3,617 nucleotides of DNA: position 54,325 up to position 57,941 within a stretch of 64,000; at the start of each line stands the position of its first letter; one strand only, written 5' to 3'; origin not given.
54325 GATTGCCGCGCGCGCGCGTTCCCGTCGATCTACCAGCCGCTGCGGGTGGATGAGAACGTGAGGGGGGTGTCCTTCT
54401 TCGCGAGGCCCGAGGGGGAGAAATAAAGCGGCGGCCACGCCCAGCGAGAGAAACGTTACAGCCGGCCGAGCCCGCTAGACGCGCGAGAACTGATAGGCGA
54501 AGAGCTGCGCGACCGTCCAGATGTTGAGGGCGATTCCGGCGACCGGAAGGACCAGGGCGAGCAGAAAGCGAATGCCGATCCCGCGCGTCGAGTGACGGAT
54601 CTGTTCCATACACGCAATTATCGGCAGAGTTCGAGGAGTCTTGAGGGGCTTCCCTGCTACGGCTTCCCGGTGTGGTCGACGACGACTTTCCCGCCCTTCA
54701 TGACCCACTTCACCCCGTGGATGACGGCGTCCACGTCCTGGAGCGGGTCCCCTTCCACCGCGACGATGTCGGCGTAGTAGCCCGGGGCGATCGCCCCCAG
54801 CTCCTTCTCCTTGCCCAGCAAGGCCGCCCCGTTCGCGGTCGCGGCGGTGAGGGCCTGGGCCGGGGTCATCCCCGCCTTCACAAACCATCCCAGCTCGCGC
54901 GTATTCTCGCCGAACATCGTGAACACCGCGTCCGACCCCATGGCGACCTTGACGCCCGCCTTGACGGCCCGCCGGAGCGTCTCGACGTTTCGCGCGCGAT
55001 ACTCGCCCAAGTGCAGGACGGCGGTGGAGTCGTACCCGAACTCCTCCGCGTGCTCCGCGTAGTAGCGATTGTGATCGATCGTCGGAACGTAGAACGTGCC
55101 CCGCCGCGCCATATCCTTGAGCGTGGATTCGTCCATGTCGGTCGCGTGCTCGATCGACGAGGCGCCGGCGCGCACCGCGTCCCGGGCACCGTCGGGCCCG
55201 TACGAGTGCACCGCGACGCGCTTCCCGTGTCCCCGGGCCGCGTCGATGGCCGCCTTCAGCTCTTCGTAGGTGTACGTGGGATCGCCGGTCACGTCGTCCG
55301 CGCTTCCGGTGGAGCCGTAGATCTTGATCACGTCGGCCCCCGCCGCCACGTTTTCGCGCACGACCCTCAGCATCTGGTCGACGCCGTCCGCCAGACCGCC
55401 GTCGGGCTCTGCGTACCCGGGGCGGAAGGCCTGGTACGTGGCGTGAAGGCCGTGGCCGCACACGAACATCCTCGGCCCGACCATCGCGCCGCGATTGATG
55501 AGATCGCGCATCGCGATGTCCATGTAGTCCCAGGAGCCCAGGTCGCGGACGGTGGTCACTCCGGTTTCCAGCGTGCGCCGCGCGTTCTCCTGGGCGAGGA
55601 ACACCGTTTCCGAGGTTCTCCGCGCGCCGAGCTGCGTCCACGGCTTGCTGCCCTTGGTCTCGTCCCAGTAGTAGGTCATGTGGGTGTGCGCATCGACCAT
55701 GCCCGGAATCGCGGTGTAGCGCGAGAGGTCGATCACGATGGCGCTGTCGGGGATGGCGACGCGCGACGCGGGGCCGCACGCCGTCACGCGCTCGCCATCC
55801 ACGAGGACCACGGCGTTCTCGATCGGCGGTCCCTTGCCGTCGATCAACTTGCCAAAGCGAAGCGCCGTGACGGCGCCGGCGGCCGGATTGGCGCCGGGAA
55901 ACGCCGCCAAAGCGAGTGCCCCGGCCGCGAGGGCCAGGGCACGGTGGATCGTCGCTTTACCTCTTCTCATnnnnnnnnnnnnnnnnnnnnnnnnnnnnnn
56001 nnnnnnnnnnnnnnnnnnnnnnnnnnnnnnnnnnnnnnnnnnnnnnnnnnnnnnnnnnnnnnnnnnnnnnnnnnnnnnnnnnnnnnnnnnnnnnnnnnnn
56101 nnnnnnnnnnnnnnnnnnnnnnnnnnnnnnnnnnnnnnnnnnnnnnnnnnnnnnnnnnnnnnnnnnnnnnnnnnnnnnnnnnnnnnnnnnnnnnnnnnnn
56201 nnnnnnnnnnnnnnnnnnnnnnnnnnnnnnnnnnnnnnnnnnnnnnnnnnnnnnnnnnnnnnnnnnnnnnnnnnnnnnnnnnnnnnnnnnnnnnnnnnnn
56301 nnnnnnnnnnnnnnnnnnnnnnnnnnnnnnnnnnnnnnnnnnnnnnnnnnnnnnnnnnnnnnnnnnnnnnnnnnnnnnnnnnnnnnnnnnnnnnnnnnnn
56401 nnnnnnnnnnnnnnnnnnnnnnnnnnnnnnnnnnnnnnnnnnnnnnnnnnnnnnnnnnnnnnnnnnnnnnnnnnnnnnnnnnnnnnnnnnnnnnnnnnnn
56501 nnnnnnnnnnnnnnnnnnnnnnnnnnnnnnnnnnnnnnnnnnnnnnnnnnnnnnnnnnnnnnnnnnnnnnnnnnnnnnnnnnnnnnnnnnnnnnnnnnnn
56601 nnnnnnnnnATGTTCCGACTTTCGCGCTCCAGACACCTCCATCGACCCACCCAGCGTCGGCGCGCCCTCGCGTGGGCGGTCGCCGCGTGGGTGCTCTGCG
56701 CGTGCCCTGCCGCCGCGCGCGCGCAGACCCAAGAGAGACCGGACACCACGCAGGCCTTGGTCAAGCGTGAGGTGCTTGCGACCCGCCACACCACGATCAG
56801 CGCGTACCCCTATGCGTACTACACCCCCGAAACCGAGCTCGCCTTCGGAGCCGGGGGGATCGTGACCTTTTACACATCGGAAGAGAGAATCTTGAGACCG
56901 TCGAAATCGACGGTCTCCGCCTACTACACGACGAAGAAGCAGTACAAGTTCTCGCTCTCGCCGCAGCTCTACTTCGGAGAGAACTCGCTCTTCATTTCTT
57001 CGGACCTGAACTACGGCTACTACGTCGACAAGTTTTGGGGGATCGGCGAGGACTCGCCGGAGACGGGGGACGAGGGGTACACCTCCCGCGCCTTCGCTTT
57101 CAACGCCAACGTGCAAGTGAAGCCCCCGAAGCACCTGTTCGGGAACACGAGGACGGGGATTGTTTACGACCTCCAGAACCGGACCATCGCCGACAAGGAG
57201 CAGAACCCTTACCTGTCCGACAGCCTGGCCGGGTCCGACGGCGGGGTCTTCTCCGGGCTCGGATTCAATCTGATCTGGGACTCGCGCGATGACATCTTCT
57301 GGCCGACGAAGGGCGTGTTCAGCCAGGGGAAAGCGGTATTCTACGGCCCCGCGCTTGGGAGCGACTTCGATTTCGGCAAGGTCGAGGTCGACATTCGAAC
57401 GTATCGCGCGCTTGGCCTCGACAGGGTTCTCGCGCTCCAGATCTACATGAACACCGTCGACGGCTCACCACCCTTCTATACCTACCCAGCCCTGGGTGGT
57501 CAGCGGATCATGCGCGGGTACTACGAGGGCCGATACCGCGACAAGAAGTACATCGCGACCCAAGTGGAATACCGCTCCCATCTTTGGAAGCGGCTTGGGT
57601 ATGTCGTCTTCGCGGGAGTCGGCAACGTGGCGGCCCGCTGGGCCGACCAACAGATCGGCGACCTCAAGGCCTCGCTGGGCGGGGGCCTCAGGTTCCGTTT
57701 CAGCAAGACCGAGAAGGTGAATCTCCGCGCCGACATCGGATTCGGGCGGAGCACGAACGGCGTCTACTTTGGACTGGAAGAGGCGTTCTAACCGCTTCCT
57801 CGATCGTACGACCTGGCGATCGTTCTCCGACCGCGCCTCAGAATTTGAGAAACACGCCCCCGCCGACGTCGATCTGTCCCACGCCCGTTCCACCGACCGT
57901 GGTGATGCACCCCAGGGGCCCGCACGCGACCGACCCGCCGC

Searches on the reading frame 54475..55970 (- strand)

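Call 6: search_protein_families(library=pfam, proteins=[window:54657-55970:-])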
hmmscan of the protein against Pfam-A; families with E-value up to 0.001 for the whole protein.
window:54657-55970:- (437 aa): 3 families
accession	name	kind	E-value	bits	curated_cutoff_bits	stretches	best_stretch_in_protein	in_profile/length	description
PF01979.26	Amidohydro_1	-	8.8e-44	150.6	25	1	87-430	2-345/345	Amidohydrolase family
PF07969.17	Amidohydro_3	-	4.5e-24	86.2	29.7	1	223-431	253-472/472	Amidohydrolase family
PF00809.28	Pterin_bind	-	0.00021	21.5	25.5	1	190-324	13-149/244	Pterin binding enzyme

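Call 7: search_protein_families(library=ncbifam, proteins=[window:54657-55970:-])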
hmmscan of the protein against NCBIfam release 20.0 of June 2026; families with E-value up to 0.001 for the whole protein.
window:54657-55970:- (437 aa): 24 families
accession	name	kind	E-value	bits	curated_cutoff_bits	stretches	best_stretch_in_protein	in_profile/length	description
NF051886.1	XaaProDiPepCaul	equivalog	1.9e-92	310.4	500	1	40-430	5-397/398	Xaa-Pro dipeptidase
TIGR01224.1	hutI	equivalog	2.3e-17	62.9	298.15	2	333-413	276-359/377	imidazolonepropionase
NF006056.0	PRK08204.1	subfamily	1.2e-11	44.1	391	2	365-409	339-383/449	hypothetical protein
NF006055.0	PRK08203.1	equivalog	1.3e-11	43.7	532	2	365-411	351-396/455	8-oxoguanine deaminase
NF006689.0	PRK09237.1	equivalog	1.3e-10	40.4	371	1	37-152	7-100/383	amidohydrolase/deacetylase family metallohydrolase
NF006549.0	PRK09045.1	equivalog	3.8e-09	35.7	540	1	334-406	297-379/444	TRZ/ATZ family hydrolase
NF004636.0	PRK05985.1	subfamily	1.2e-08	34.3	408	1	52-114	17-73/398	amidohydrolase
NF006679.0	PRK09228.1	subfamily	1.5e-08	33.8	351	0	332-407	306-387/433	guanine deaminase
NF005557.0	PRK07228.1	equivalog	7.1e-08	31.6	522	1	367-411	336-380/445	5'-deoxyadenosine deaminase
NF009060.0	PRK12394.1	equivalog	8.9e-08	31.3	442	1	363-405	296-338/381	metallo-dependent hydrolase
TIGR02967.1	guan_deamin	equivalog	1.3e-07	31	375.4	0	332-407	281-362/401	guanine deaminase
TIGR03178.1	allantoinase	equivalog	1e-05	24.6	357.85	0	51-99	16-61/441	allantoinase AllB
NF011989.0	PRK15446.2-5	equivalog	1.3e-05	24.2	565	0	50-96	18-61/385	alpha-D-ribose 1-methylphosphonate 5-triphosphate diphosphatase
NF004701.0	PRK06038.1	equivalog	9.2e-05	21.3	609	0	50-99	21-67/432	N-ethylammeline chlorohydrolase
TIGR01975.1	isoAsp_dipep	equivalog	0.0001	21.6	331.25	0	364-432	319-385/389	beta-aspartyl-peptidase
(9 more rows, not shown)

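Call 8: search_protein_families(library=pfam, proteins=[window:54475-55779:-], max_evalue=0.01)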
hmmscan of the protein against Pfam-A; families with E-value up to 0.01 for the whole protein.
window:54475-55779:- (434 aa): 0 families

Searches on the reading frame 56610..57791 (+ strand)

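Call 6: search_protein_families(library=pfam, proteins=[window:56610-57791:+])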
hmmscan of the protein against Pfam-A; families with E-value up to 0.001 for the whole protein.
window:56610-57791:+ (393 aa): 1 family
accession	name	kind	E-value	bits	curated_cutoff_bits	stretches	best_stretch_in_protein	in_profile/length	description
PF01103.29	Omp85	-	4.5e-15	56.4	24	1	133-363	36-292/325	Omp85 superfamily domain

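Call 7: search_protein_families(library=ncbifam, proteins=[window:56610-57791:+])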
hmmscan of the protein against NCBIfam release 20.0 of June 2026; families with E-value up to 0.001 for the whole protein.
window:56610-57791:+ (393 aa): 2 families
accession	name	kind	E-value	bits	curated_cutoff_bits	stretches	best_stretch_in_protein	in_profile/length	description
NF047779.1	Omp85_fam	subfamily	5.9e-27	95.2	200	1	203-393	213-423/423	Omp85 family outer membrane protein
TIGR03303.1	OM_YaeT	equivalog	1.2e-08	33.9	297.15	1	131-306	467-629/741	outer membrane protein assembly factor BamA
